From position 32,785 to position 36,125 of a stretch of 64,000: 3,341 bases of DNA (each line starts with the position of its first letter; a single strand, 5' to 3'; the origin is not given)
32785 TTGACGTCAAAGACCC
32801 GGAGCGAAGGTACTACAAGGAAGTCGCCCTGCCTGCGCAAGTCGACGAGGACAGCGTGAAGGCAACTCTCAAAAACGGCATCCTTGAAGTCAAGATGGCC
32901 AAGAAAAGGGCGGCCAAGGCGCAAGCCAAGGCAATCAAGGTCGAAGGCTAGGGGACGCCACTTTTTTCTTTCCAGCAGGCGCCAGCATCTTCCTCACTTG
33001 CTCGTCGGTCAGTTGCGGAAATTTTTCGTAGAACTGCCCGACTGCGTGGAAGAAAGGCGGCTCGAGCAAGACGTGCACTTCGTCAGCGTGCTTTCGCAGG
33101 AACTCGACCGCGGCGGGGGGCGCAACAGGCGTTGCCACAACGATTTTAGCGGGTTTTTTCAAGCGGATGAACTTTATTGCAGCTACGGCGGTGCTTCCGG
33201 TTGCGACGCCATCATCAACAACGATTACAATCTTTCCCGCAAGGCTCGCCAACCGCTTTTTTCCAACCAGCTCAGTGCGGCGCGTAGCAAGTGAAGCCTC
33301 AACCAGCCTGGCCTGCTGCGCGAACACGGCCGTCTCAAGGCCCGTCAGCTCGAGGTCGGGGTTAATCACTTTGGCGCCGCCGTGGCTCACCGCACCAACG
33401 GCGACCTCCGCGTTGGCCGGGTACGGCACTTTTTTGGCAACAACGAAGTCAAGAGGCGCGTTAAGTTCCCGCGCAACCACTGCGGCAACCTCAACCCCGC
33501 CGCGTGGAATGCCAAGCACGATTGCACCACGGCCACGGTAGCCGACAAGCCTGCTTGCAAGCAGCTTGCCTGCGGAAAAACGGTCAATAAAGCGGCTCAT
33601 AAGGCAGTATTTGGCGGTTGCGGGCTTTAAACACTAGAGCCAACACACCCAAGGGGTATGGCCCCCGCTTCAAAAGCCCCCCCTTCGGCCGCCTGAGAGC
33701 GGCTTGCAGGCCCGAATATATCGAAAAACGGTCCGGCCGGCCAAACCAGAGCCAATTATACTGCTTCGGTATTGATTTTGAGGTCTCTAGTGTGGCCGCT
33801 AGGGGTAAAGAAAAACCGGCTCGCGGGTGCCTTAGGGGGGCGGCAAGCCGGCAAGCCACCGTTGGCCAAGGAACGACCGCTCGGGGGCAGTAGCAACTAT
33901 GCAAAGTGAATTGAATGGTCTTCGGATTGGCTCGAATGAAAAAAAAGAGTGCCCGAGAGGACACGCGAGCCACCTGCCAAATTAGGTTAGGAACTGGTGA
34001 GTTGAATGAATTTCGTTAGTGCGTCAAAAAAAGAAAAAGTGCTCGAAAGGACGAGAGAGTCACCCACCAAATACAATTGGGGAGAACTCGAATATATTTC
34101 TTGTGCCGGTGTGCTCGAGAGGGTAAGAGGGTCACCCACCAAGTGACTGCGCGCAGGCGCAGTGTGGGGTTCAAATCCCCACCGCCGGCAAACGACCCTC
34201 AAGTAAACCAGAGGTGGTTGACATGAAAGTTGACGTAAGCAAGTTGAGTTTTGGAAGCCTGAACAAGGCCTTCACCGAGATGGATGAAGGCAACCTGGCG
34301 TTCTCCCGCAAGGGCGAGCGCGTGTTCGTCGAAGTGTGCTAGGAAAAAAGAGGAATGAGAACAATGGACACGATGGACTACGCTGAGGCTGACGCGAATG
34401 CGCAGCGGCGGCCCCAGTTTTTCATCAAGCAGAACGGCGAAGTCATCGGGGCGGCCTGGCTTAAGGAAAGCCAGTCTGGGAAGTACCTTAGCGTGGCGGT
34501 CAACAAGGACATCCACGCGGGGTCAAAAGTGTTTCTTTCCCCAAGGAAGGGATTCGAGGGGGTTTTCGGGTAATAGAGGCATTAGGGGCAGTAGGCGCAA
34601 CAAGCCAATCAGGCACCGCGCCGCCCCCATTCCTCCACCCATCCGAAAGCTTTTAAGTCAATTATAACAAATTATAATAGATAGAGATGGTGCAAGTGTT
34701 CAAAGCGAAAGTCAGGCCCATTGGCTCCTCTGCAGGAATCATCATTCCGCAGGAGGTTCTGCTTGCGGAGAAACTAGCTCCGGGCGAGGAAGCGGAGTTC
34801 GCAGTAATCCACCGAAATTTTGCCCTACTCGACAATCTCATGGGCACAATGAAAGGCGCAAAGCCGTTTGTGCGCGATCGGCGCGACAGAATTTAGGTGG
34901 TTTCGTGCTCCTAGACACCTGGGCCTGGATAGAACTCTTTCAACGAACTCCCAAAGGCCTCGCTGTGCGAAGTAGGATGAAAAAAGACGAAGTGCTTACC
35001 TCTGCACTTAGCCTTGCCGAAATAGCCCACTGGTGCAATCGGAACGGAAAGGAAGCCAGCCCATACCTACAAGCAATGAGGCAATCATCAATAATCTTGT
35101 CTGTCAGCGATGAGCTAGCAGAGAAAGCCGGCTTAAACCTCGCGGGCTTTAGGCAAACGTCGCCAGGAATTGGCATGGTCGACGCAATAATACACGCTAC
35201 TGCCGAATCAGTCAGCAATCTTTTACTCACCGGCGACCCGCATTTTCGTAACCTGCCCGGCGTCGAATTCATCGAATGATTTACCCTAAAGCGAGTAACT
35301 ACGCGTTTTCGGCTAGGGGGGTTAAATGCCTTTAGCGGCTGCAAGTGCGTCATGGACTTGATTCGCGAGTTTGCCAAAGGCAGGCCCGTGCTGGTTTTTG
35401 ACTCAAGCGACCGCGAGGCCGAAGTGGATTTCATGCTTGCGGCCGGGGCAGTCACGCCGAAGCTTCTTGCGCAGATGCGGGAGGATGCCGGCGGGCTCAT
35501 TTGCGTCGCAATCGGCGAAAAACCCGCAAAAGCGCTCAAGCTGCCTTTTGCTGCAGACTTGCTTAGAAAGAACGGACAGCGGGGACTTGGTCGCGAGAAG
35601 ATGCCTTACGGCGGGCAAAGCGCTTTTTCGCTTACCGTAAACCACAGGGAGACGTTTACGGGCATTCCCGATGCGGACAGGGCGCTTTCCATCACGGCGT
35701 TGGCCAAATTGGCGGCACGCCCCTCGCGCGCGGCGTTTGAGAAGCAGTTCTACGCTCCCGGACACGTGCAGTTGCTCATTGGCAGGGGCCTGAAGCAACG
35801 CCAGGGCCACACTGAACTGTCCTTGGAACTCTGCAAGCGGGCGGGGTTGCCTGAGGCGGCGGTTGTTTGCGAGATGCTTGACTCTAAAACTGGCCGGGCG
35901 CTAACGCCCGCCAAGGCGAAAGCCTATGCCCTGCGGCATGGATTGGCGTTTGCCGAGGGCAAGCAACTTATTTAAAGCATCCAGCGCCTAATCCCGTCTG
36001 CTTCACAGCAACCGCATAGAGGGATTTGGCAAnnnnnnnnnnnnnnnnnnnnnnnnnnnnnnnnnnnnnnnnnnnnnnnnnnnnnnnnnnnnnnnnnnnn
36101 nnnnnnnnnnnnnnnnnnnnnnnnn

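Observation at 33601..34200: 600-bp ORF-free structured RNA locus: triplicated ~34-nt motif ending in an aberrant type-II tRNA-like gene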

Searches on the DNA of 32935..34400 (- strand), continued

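Call 88: search_with_rna_model(model_id=R1, sources=[window, L001, L002, L003, L004, L005, L006, L007, L008, L009, L010, L011, L012, L013, L014, L015, L016, L017, L018, L019, L020, L021, L022, L023, L024, L025, L026, L027, L028, L029, L030, L031, L032, L033, L034, L035, L036, L037, L038, L039, L040, L041, L042, L043, L044, L045, L046, L047, L048, L049, L050, L051, L052, L053, L054, L055, L056, L057, L058, L059, L060, L061, L062, L063, L064, L065, L066, L067, L068, L069, L070, L071, L072, L073, L074, L075, L076, L077, L078, L079, L080, L081, L102], max_evalue=10)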
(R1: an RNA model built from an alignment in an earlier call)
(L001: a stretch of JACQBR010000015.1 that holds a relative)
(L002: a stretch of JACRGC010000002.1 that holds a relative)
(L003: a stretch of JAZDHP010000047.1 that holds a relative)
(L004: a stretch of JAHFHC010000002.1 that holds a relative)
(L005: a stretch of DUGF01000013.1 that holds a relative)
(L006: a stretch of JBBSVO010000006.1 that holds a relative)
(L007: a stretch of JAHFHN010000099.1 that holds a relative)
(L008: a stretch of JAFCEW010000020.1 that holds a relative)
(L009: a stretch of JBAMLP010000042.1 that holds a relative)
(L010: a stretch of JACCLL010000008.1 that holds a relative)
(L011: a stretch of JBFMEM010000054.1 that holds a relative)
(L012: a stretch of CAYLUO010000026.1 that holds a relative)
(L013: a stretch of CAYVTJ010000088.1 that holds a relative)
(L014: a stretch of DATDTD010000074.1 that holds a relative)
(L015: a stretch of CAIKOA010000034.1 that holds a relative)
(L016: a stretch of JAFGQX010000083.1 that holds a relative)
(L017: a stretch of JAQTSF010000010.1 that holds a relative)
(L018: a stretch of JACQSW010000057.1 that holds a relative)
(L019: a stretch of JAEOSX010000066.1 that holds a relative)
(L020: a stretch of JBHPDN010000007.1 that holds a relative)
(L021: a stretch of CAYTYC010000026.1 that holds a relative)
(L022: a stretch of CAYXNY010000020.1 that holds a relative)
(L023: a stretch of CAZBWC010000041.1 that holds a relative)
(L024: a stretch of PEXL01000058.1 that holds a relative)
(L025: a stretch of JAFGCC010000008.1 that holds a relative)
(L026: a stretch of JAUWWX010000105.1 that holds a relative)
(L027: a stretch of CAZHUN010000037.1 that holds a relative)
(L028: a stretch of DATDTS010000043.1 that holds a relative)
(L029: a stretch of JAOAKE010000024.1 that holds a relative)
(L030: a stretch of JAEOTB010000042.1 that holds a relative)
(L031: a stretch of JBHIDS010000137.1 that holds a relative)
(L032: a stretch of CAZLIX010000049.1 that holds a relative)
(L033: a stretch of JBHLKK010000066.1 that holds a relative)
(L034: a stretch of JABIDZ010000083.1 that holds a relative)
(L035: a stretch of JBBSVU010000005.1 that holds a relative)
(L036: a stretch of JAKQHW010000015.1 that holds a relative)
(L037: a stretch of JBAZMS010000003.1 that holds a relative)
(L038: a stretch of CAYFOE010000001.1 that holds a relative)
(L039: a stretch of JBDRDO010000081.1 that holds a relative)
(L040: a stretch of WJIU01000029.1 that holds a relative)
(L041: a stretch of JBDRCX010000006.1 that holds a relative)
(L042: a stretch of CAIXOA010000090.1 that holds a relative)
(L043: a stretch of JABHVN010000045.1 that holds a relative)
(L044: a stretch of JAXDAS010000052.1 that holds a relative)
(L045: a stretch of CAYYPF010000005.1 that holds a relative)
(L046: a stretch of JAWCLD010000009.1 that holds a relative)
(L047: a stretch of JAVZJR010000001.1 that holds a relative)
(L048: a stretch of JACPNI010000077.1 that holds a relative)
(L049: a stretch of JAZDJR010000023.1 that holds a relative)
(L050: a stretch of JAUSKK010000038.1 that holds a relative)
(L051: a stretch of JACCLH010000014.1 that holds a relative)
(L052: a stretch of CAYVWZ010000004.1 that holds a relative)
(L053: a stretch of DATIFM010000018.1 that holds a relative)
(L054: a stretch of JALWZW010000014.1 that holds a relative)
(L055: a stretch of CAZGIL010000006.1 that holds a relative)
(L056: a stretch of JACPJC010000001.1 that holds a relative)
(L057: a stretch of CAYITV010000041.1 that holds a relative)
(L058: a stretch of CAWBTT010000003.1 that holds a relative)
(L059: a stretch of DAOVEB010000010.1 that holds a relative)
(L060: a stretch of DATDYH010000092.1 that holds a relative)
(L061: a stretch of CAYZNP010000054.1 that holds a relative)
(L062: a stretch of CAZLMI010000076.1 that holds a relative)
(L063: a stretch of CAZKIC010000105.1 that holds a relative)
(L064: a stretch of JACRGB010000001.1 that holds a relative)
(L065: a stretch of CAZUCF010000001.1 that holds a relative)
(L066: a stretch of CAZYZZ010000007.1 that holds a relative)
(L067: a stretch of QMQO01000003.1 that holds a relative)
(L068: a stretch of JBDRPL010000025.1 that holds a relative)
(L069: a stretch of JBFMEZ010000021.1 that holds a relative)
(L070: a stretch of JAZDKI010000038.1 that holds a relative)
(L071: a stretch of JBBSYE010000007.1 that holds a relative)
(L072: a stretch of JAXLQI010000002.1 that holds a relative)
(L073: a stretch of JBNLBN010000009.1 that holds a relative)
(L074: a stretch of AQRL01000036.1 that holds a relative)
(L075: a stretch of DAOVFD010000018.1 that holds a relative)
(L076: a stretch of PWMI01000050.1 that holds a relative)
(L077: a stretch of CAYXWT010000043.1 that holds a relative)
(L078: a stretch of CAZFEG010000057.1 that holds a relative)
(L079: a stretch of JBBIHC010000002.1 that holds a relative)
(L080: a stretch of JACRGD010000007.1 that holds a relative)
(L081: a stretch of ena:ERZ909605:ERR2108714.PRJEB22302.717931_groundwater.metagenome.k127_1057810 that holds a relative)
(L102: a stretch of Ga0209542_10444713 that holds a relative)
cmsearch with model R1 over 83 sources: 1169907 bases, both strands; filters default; matches with E-value up to 10: 17.
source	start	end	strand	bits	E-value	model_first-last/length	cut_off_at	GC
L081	2562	2647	-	109.8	1.1e-26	1-86/86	no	0.69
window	34105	34190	+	109.8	1.1e-26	1-86/86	no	0.66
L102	794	879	-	104.8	2.6e-25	1-86/86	no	0.65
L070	17438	17510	+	40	1.8e-07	1-86/86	no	0.67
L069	19204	19290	+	38.9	3.6e-07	1-86/86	no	0.63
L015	1725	1797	-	24.8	0.0027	1-86/86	no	0.63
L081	13199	13270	+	21.9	0.017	1-86/86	no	0.57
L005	2778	2845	+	21.8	0.017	1-86/86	no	0.59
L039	607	680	+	20.2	0.048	1-86/86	no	0.62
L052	8581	8654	+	18.7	0.13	1-86/86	no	0.59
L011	4020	4123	+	17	0.36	1-86/86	no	0.56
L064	19495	19568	+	15.1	1.2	1-86/86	no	0.51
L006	11689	11777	+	15.1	1.3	1-86/86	no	0.57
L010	4080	4153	+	14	2.5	1-86/86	no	0.53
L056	4132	4216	+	12.8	5.2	1-86/86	no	0.56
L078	3886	3987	+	12.2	7.7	1-86/86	no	0.51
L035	5610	5669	+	12.2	7.8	1-86/86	no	0.43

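Call 95: search_dna_similar(query=window:33700-34225:+, collection=phages, mode=distant, max_evalue=0.01, max_rows=8)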
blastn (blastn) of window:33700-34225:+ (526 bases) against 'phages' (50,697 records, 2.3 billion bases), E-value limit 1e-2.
No match.

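Call 96: search_dna_similar(query=window:33700-34225:+, collection=plasmids, mode=distant, max_evalue=0.01, max_rows=8)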
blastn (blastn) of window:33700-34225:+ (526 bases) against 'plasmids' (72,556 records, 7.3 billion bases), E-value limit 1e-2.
No match.

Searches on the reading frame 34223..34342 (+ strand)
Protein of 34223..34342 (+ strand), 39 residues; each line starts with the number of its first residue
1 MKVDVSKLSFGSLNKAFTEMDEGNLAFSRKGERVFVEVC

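Call 9: search_protein_families(library=pfam, proteins=[window:34223-34342:+], max_evalue=0.01)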
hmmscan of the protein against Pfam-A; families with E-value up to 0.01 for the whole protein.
window:34223-34342:+ (39 aa): 0 families

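Call 86: find_encoding_contigs(protein=window:34223-34342:+, flank=3000, max_places=10)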
Protein window:34223-34342:+ (39 aa): no gene with exactly this product is on record in the collection.

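Call 87: find_encoding_contigs(protein=window:34223-34339:+, flank=3000, max_places=10)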
Protein seq(39 aa) (39 aa): no gene with exactly this product is on record in the collection.

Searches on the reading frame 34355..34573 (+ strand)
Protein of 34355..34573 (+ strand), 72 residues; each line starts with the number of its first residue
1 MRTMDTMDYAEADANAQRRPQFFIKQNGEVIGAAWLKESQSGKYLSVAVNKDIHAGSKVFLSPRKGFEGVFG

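Call 9: search_protein_families(library=pfam, proteins=[window:34355-34573:+], max_evalue=0.01)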
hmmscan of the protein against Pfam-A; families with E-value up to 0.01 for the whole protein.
window:34355-34573:+ (72 aa): 1 family
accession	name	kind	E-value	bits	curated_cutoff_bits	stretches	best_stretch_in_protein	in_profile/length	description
PF05284.17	DUF736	-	0.00067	20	22.1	1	12-50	31-71/99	Protein of unknown function (DUF736)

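Call 43: find_homologous_proteins(query=window:34355-34573:+, max_evalue=0.001)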
Query window:34355-34573:+ (72 aa): 2 proteins with E <= 0.001 among 2 candidates.
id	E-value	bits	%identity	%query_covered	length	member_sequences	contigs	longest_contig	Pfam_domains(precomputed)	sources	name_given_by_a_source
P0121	1.7e-38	146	100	96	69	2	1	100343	-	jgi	jgi:uncharacterized protein (DUF736 family)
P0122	2.1e-32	127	86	96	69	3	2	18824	-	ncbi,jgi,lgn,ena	-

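Call 44: find_encoding_contigs(protein=P0122, flank=4000, max_places=10)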
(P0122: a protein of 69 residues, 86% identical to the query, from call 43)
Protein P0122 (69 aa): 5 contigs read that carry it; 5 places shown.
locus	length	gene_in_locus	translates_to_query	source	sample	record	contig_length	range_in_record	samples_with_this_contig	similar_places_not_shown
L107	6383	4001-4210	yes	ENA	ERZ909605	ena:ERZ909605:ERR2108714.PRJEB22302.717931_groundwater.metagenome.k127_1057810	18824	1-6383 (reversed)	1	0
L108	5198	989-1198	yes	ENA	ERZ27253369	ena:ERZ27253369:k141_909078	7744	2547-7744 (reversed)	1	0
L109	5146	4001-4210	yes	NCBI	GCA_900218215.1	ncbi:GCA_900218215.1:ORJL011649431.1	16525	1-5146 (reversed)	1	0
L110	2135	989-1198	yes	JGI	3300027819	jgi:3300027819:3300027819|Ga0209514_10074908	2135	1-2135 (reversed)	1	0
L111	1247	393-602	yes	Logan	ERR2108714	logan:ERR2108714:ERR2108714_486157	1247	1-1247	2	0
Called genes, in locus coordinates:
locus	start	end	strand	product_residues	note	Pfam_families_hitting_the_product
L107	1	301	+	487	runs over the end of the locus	PF00587:tRNA-synt_2b, PF03129:HGTP_anticodon, PF09180:ProRS-C_1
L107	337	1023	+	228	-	-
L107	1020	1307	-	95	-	-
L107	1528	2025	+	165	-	-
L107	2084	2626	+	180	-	PF00011:HSP20, PF04969:CS (faint), PF05455:GvpH (weak), PF17886:ArsA_HSP20 (weak)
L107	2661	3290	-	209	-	PF00156:Pribosyltran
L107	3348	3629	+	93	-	-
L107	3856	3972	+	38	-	-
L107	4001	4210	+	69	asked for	-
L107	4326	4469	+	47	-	-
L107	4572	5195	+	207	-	PF00926:DHBP_synthase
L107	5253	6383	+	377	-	?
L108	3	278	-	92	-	?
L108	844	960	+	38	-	-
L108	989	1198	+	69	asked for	-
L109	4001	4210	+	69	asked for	-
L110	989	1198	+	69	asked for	-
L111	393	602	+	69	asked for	-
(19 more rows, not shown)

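Call 45: find_encoding_contigs(protein=P0121, flank=4000, max_places=10)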
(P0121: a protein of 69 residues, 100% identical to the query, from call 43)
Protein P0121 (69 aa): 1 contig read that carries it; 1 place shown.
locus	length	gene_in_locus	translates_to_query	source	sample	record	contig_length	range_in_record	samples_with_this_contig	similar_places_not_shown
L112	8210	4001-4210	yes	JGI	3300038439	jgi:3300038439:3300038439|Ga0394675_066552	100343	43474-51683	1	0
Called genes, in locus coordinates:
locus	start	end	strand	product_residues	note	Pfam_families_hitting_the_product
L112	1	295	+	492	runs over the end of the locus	PF00587:tRNA-synt_2b, PF03129:HGTP_anticodon, PF09180:ProRS-C_1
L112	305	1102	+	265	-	-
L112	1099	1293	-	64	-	-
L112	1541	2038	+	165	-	-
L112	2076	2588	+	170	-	PF00011:HSP20, PF17886:ArsA_HSP20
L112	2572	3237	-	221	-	PF00156:Pribosyltran, PF14681:UPRTase (faint)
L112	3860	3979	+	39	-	-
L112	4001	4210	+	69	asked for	-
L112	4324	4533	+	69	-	-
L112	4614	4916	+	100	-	PF01850:PIN (weak)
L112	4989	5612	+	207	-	PF00926:DHBP_synthase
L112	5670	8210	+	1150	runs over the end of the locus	PF02463:SMC_N, PF13175:AAA_15, PF13304:AAA_21 (weak), PF13476:AAA_23, PF06470:SMC_hinge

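Call 62: search_solved_structures(query=window:34355-34570:+, max_evalue=10)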
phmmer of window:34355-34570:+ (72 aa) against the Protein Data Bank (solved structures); distinct sequences matched with E-value up to 10: 12.
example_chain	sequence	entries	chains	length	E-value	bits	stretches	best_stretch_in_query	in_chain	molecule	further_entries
4ow4_A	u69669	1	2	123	0.0038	20.4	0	17-48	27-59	Beta-terfoil designed by folding nucleus symmetric expansion (""Phifoil"")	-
5elt_B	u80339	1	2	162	0.22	14.8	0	41-66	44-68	KH domain-containing, RNA-binding, signal transduction-associated protein 3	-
6cro_A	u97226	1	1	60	0.26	14.5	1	42-62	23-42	LAMBDA CRO REPRESSOR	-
1d1l_A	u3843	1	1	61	0.28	14.5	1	42-62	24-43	LAMBDA CRO REPRESSOR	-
3orc_A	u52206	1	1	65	0.28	14.4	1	42-62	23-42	PROTEIN (CRO REPRESSOR)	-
1d1m_B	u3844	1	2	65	0.29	14.4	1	42-62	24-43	LAMBDA CRO REPRESSOR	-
5emo_A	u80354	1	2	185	0.3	14.4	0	41-66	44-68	KH domain-containing, RNA-binding, signal transduction-associated protein 3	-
1orc_A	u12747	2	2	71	0.31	14.3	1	42-62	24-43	CRO REPRESSOR INSERTION MUTANT K56-[DGEVK] | CRO REPRESSOR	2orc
1cop_D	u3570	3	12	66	0.31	14.3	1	42-62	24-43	CRO REPRESSOR | PROTEIN (LAMBDA CRO) | CRO REPRESSOR PROTEIN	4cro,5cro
6dgg_A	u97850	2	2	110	1.2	12.4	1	7-57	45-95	RpfR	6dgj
2a63_A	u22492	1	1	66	1.3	12.4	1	46-62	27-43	Regulatory protein cro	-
7pl5_AAA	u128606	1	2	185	8.4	9.8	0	8-45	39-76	Putative endo-beta-N-acetylglucosaminidase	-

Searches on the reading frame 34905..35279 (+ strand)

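Call 9: search_protein_families(library=pfam, proteins=[window:34905-35279:+], max_evalue=0.01)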
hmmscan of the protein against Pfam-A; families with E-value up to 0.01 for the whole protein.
window:34905-35279:+ (124 aa): 1 family
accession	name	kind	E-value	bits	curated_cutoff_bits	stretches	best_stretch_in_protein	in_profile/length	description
PF01850.27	PIN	-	1.8e-11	45.1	23.6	1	1-118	1-118/120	PIN domain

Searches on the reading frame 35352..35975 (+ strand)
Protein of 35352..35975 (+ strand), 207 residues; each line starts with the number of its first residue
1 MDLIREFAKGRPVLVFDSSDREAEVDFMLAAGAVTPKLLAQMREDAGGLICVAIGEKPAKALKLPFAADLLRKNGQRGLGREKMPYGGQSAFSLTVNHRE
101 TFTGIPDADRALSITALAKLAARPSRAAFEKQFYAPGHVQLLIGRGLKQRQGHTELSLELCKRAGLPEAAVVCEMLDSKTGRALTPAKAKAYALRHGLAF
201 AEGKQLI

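Call 9: search_protein_families(library=pfam, proteins=[window:35352-35975:+], max_evalue=0.01)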
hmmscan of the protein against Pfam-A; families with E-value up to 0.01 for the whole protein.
window:35352-35975:+ (207 aa): 1 family
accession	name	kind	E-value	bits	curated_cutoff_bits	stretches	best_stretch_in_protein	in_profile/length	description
PF00926.24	DHBP_synthase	-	6.7e-51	173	26.4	1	3-207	3-189/191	3,4-dihydroxy-2-butanone 4-phosphate synthase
